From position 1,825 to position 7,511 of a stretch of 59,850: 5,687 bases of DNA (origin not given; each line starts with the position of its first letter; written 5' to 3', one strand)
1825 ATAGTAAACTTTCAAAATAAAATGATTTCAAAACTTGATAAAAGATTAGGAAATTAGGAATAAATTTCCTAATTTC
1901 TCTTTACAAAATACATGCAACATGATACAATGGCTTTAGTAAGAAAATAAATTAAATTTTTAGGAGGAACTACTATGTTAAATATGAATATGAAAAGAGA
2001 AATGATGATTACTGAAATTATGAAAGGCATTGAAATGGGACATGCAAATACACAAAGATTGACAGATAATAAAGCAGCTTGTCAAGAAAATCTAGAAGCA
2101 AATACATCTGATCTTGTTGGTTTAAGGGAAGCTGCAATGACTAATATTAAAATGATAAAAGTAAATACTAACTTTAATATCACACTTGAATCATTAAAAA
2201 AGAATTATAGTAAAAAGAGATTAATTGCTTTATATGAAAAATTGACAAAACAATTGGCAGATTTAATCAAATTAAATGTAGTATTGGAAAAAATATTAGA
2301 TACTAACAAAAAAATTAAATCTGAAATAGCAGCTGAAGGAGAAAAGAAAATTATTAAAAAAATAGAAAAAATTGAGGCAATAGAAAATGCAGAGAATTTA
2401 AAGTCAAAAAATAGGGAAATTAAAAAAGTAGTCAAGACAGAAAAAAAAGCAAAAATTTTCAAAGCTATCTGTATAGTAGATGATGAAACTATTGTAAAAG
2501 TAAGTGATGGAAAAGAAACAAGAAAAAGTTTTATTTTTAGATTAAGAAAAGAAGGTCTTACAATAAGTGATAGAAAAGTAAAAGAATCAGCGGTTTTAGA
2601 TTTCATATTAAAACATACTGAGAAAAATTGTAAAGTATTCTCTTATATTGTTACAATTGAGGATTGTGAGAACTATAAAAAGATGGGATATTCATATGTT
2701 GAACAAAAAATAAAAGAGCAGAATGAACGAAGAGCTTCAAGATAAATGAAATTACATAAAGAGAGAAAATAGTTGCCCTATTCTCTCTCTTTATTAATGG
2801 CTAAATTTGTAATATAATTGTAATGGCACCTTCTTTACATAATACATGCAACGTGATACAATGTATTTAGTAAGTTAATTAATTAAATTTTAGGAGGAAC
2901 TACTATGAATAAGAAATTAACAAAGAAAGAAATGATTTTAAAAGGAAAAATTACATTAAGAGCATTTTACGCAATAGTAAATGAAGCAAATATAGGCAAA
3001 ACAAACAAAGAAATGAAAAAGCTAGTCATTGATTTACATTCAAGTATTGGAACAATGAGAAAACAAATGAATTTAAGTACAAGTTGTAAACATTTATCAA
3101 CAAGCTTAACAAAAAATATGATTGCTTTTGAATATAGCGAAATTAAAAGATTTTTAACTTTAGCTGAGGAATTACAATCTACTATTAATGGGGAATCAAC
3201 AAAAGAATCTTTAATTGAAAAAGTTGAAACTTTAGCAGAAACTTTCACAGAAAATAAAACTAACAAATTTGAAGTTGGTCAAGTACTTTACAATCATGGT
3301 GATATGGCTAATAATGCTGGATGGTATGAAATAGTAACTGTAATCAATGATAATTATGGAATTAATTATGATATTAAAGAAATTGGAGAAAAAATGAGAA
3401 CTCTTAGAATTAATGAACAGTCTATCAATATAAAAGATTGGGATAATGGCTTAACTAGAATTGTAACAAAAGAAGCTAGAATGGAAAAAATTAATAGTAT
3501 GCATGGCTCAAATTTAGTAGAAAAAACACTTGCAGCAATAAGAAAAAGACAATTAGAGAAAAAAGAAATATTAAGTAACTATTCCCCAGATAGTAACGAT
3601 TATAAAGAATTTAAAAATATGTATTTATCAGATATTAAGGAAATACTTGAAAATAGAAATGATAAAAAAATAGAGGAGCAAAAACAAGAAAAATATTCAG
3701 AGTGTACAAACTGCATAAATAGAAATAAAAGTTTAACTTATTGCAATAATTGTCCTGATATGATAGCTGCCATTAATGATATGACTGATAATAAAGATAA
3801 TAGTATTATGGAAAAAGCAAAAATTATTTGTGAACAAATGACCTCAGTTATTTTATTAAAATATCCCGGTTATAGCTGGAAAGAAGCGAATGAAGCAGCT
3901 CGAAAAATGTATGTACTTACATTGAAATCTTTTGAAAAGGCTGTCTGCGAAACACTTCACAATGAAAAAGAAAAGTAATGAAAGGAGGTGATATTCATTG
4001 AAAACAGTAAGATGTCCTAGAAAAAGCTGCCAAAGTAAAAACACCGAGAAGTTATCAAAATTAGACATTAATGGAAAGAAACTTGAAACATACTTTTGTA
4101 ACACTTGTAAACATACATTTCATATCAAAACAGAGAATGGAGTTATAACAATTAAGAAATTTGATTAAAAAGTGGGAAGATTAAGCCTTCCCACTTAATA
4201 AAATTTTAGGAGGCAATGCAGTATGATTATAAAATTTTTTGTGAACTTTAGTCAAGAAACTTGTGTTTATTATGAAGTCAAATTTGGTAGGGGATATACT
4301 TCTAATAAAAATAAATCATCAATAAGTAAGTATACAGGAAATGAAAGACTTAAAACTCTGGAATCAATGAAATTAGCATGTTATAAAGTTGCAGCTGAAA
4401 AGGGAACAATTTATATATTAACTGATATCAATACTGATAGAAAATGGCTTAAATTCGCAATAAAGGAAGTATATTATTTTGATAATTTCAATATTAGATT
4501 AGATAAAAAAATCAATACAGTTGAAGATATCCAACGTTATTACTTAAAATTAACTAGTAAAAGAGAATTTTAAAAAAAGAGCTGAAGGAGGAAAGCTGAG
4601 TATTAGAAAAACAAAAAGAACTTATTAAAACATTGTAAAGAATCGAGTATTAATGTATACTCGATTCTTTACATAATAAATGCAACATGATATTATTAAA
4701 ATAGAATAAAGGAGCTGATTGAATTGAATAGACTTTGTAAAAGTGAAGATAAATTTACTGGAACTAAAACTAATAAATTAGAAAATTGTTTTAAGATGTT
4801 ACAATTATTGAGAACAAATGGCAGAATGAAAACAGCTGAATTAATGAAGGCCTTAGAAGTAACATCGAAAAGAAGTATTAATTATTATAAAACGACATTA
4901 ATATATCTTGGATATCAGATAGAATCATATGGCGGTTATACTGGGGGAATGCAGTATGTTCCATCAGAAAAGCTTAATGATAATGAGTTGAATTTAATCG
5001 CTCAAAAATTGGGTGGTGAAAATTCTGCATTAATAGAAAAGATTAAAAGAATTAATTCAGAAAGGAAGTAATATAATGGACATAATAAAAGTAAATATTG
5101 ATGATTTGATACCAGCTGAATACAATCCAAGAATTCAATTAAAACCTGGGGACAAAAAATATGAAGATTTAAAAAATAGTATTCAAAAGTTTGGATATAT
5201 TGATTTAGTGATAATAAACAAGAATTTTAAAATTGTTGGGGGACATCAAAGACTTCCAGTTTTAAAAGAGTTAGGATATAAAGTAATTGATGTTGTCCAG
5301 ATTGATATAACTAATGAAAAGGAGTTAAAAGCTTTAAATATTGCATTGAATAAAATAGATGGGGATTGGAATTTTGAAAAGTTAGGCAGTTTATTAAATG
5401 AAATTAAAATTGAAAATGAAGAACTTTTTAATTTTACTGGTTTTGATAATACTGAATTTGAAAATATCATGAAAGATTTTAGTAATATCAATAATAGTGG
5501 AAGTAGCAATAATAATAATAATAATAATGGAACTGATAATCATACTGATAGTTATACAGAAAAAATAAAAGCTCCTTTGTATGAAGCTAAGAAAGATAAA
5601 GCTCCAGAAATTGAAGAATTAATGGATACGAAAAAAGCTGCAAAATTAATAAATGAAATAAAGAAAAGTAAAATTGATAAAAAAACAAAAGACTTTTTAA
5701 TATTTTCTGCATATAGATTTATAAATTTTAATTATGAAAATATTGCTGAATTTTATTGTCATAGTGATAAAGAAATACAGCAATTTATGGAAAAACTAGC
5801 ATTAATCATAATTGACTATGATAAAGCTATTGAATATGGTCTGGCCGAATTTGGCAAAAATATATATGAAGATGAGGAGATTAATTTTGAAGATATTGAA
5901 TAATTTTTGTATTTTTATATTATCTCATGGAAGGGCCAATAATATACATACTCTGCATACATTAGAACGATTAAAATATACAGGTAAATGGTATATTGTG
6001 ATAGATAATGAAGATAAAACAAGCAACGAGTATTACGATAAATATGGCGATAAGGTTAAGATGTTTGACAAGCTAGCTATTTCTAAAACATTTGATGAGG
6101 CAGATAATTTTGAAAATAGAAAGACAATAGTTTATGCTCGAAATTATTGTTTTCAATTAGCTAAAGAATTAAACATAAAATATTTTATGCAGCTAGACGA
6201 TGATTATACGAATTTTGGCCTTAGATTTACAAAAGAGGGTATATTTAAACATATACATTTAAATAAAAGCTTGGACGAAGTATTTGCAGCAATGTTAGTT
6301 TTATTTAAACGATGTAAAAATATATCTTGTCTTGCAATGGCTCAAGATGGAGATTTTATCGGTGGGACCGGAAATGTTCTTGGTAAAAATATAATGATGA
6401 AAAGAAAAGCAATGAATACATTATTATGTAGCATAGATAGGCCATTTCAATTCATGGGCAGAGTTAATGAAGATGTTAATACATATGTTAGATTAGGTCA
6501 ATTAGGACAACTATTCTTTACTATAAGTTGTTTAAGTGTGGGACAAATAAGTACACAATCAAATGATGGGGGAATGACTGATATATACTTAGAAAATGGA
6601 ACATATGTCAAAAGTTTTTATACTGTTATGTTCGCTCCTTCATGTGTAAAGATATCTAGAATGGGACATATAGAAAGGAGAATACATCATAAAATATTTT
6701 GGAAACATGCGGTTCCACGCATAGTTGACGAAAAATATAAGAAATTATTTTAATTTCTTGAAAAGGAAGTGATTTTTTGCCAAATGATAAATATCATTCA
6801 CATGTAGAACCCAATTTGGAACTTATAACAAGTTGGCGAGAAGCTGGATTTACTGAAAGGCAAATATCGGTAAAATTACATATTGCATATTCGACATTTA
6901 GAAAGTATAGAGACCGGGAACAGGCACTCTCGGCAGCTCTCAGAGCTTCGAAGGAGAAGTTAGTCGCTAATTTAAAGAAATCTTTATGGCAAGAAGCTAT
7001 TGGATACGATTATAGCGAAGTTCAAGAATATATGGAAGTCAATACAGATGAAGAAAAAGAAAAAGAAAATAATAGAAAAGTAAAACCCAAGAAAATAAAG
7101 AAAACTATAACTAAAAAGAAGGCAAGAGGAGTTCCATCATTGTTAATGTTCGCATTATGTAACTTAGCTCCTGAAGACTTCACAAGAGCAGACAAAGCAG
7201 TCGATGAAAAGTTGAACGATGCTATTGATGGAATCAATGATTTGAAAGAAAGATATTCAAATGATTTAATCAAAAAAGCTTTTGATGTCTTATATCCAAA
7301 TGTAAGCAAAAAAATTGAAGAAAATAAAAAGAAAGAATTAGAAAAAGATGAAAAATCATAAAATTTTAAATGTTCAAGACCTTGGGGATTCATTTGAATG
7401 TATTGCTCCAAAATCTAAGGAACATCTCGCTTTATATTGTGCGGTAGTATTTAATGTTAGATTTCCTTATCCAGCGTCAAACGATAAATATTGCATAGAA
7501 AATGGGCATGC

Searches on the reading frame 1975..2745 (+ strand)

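Call 10: search_protein_families(library=ncbifam, proteins=[window:1975-2745:+], max_evalue=0.01)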
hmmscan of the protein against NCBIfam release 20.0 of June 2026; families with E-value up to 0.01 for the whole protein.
window:1975-2745:+ (256 aa): 1 family
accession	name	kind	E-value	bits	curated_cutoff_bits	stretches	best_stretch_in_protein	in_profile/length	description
NF041324.1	Bacteroid_MobA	subfamily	0.004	17.2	150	1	62-114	75-124/131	conjugal transfer protein MobA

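Call 18: search_protein_families(library=pfam, proteins=[window:1975-2745:+], max_evalue=0.01)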
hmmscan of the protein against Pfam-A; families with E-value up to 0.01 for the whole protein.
window:1975-2745:+ (256 aa): 1 family
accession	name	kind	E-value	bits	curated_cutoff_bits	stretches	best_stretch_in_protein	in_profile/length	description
PF19514.5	MobC_2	-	0.0091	16.1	27.5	1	62-102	86-126/140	MobC-like protein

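Call 38: search_protein_families(library=phrogs, proteins=[window:1975-2745:+], max_evalue=0.01)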
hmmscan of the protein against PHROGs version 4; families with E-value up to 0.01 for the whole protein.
window:1975-2745:+ (256 aa): 0 families

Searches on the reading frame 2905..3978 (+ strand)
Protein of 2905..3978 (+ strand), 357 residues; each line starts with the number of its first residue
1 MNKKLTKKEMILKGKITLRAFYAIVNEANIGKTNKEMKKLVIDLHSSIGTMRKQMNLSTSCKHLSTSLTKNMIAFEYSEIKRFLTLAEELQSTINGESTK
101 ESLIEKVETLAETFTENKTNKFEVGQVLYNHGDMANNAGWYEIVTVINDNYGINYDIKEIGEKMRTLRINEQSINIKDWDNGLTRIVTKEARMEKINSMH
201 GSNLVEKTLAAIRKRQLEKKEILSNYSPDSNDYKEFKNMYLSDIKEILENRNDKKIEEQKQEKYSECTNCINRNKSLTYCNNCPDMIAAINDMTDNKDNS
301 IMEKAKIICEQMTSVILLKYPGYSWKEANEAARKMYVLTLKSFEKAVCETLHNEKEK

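Call 10: search_protein_families(library=ncbifam, proteins=[window:2905-3978:+], max_evalue=0.01)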
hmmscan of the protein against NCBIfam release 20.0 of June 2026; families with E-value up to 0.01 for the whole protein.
window:2905-3978:+ (357 aa): 0 families

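Call 18: search_protein_families(library=pfam, proteins=[window:2905-3978:+], max_evalue=0.01)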
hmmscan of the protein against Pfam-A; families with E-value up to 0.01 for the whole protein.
window:2905-3978:+ (357 aa): 0 families

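Call 38: search_protein_families(library=phrogs, proteins=[window:2905-3978:+], max_evalue=0.01)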
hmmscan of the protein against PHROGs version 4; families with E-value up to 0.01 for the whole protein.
window:2905-3978:+ (357 aa): 0 families

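Call 63: search_solved_structures(query=window:2905-3978:+, max_evalue=1)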
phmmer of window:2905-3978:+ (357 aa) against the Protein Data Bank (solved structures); distinct sequences matched with E-value up to 1: 2.
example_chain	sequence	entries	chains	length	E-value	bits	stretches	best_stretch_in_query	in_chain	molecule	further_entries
5mq4_A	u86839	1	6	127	0.013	18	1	202-284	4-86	Protein kinase C-binding protein 1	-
9wv4_B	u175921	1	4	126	0.026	17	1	206-284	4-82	MYND-type zinc finger-containing chromatin reader ZMYND8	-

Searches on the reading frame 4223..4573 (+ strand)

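Call 10: search_protein_families(library=ncbifam, proteins=[window:4223-4573:+], max_evalue=0.01)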
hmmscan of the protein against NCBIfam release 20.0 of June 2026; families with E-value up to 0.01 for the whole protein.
window:4223-4573:+ (116 aa): 0 families

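Call 18: search_protein_families(library=pfam, proteins=[window:4223-4573:+], max_evalue=0.01)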
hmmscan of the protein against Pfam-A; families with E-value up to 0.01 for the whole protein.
window:4223-4573:+ (116 aa): 1 family
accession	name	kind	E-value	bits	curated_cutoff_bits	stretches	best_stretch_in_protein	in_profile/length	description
PF11465.14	Receptor_2B4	-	0.0058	17.3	21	1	58-114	38-94/108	Natural killer cell receptor 2B4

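Call 38: search_protein_families(library=phrogs, proteins=[window:4223-4573:+], max_evalue=0.01)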
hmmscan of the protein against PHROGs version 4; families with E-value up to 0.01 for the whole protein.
window:4223-4573:+ (116 aa): 0 families

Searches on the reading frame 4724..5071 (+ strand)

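Call 10: search_protein_families(library=ncbifam, proteins=[window:4724-5071:+], max_evalue=0.01)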
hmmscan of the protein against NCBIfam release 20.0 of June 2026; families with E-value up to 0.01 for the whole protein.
window:4724-5071:+ (115 aa): 0 families

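Call 18: search_protein_families(library=pfam, proteins=[window:4724-5071:+], max_evalue=0.01)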
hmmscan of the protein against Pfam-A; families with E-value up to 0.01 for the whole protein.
window:4724-5071:+ (115 aa): 1 family
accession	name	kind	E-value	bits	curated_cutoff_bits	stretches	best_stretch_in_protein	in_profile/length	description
PF08279.18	HTH_11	-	0.00012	22.3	25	1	24-71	4-51/55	HTH domain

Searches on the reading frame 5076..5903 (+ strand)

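Call 10: search_protein_families(library=ncbifam, proteins=[window:5076-5903:+], max_evalue=0.01)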
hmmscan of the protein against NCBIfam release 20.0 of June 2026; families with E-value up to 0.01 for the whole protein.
window:5076-5903:+ (275 aa): 3 families
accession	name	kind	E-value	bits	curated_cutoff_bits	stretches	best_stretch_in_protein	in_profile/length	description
TIGR04285.1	nucleoid_noc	exception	2.7e-07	30.2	315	1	3-82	2-82/255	nucleoid occlusion protein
NF053625.1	SerKinSerKArch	equivalog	0.0029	16.8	380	1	48-96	60-106/244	ADP-dependent L-serine kinase SerK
TIGR00180.1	parB_part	domain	0.0034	17.2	58.45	1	4-90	6-95/186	ParB/RepB/Spo0J family partition protein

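Call 18: search_protein_families(library=pfam, proteins=[window:5076-5903:+], max_evalue=0.01)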
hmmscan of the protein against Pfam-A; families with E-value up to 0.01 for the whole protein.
window:5076-5903:+ (275 aa): 1 family
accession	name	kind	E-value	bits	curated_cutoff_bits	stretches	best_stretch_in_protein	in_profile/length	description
PF02195.25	ParB_N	-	1.7e-05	25.2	26.3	1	3-84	3-86/95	ParB N-terminal domain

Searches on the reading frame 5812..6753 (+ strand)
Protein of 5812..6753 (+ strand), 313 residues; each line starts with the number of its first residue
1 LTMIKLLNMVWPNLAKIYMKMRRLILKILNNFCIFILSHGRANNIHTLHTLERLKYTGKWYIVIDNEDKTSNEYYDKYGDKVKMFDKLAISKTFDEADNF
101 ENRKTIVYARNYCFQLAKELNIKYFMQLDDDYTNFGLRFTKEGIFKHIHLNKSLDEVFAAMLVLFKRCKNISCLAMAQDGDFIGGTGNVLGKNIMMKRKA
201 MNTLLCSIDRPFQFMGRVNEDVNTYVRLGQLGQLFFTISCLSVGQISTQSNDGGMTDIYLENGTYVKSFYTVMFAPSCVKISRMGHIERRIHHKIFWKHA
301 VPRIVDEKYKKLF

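Call 5: search_protein_families(library=phrogs, proteins=[window:5812-6753:+], max_evalue=0.001)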
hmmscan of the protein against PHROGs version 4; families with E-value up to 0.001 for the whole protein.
window:5812-6753:+ (313 aa): 2 families
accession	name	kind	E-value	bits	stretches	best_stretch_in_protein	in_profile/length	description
phrog_842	-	other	1.1e-72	246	1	30-302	3-258/270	beta-glucosyl-HMC-alpha-glucosyltransferase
phrog_31222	-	unknown function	4.5e-31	107.9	1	232-311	2-81/90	-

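Call 10: search_protein_families(library=ncbifam, proteins=[window:5812-6753:+], max_evalue=0.01)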
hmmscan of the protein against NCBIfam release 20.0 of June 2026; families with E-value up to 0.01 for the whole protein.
window:5812-6753:+ (313 aa): 0 families

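Call 17: search_protein_families(library=pfam, proteins=[window:5812-6753:+], max_evalue=0.001)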
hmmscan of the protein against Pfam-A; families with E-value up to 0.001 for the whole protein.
window:5812-6753:+ (313 aa): 1 family
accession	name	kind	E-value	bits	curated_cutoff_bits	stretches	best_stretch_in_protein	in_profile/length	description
PF20691.3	TAGT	-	2.4e-34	119.5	27.5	1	34-253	3-204/205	TET-Associated Glycosyltransferase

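Call 46: find_related_loci(query=window:5812-6753:+, collection=viral_contigs, flank=10000)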
Query window:5812-6753:+ (313 aa) in viral_contigs; peptide patterns used: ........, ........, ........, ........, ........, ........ (x = any residue, [..] = any of these).
34 stretches matched a pattern; 29 encode a relative of the query (tblastn E <= 1e-3); 29 distinct loci.
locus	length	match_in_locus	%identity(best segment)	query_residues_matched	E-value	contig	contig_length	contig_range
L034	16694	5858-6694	58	31-311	7e-109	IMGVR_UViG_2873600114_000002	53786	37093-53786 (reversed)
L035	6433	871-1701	56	29-307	8e-107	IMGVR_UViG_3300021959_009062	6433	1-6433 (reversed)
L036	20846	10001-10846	56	31-312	7e-103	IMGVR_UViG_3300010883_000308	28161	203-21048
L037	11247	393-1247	55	27-311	2e-101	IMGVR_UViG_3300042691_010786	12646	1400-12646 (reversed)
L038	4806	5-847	55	32-311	1e-101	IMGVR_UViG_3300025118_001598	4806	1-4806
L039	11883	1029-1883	55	28-311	1e-100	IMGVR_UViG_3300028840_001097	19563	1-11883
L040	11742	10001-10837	57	31-311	8e-100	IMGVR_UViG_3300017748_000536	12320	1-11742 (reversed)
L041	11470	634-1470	57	31-311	8e-100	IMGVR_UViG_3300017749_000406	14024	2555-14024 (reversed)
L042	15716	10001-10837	54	29-310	5e-95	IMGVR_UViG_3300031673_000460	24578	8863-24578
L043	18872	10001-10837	53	31-311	3e-93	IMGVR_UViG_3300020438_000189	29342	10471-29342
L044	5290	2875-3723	51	30-312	1e-91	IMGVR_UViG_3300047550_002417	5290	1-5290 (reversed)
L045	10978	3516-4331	51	30-311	2e-87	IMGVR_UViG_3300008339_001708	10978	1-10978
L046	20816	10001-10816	49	30-311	2e-86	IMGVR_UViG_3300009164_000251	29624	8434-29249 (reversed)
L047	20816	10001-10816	49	30-311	2e-86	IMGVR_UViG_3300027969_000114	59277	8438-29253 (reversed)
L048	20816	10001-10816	50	30-311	3e-86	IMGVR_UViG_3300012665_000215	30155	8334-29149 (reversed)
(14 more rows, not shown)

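Call 83: find_homologous_proteins(query=window:5812-6753:+, max_evalue=1e-20)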
Query window:5812-6753:+ (313 aa): 7647 proteins with E <= 1e-20 among 8000 candidates; the best 120 are listed.
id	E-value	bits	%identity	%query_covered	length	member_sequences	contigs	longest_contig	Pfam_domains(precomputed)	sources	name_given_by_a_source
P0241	8.6e-194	661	100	92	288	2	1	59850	PF20691.4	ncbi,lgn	-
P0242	4.1e-149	514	76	91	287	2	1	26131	PF20691.4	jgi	-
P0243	1.5e-137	476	72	91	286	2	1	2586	PF20691.4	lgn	-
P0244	3.9e-134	465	68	94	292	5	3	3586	PF20691.4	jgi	-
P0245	4.2e-120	419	65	90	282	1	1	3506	PF20691.4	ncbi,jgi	jgi:hypothetical protein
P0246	7.2e-117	408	62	91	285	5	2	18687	PF20691.4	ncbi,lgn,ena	ncbi:MAG: hypothetical protein WC346_17970 [Methanogenium sp.]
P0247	7.5e-117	408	65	90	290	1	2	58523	PF20691.4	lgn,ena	-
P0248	9.6e-116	404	63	90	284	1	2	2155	PF20691.4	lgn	-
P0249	1.0e-114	401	63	89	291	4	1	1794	PF20691.4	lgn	-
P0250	1.3e-114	401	61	90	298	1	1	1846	PF20691.4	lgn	-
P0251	3.0e-114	399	62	90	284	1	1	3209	PF20691.4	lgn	-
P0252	6.4e-113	395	62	89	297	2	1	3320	PF20691.4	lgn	-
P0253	8.9e-113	394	62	90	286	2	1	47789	PF20691.4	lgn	-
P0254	9.3e-113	394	62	90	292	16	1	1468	PF20691.4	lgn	-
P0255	1.9e-112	393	63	90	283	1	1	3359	PF20691.4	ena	-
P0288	1.6e-103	364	58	90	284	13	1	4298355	PF20691.4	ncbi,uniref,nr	ncbi:hypothetical protein G7050_02800 [Dysgonomonas sp. HDW5A]|uniref:GREB1-related protein n=1 Tax=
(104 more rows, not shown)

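Call 84: find_encoding_contigs(protein=P0253, flank=7000, max_places=1)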
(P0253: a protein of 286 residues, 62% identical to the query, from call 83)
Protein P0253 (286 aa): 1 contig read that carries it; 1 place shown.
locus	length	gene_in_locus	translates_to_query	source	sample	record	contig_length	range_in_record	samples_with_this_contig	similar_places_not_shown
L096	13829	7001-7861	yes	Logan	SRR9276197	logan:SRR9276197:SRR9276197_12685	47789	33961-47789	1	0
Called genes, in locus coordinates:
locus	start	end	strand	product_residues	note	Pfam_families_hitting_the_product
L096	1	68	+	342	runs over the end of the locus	-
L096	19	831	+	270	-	PF01695:IstB_IS21 (weak), PF00308:Bac_DnaA (weak)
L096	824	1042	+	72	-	-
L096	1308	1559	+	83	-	-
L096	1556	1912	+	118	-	PF01844:HNH (weak)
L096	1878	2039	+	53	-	-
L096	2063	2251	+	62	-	-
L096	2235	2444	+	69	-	-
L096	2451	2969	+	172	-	PF08761:dUTPase_2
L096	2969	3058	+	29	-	-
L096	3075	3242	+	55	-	PF19474:DUF6011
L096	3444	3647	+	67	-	-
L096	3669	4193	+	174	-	PF03838:RecU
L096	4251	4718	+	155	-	-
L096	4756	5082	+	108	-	-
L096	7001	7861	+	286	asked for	PF20691:TAGT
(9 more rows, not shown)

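Call 85: find_encoding_contigs(protein=P0288, flank=7000, max_places=1)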
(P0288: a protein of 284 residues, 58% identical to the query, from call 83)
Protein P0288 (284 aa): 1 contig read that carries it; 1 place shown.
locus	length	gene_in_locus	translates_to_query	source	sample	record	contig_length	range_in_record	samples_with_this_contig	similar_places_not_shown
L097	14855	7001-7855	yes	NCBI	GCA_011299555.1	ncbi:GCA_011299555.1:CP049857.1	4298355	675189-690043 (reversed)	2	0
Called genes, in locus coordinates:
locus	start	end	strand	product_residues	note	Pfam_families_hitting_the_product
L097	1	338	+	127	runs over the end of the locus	PF14058:PcfK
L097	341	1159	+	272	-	-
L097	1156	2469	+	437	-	PF14284:PcfJ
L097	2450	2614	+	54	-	-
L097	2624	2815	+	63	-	-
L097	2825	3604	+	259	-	-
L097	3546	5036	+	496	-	PF00772:DnaB, PF03796:DnaB_C, PF06745:ATPase (weak)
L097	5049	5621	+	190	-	-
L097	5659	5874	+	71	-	-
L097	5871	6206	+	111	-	-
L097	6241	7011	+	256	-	-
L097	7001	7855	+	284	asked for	PF20691:TAGT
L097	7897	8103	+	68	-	-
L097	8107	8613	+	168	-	-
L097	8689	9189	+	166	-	PF13022:HTH_Tnp_1_2 (weak), PF20901:Sf6_terminase (weak)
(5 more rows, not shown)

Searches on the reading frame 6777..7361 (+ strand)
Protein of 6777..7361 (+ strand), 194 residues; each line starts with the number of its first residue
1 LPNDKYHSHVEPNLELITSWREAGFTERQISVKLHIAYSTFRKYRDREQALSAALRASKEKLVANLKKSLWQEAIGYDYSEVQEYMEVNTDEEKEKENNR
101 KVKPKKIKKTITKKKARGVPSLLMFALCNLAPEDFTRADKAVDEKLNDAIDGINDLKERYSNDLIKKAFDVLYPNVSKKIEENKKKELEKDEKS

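Call 5: search_protein_families(library=phrogs, proteins=[window:6777-7361:+], max_evalue=0.001)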
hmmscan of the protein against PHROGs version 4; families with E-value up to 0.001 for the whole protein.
window:6777-7361:+ (194 aa): 1 family
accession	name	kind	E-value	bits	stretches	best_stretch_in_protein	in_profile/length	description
phrog_309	-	head and packaging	9.2e-18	66.3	1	3-189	135-302/319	terminase small subunit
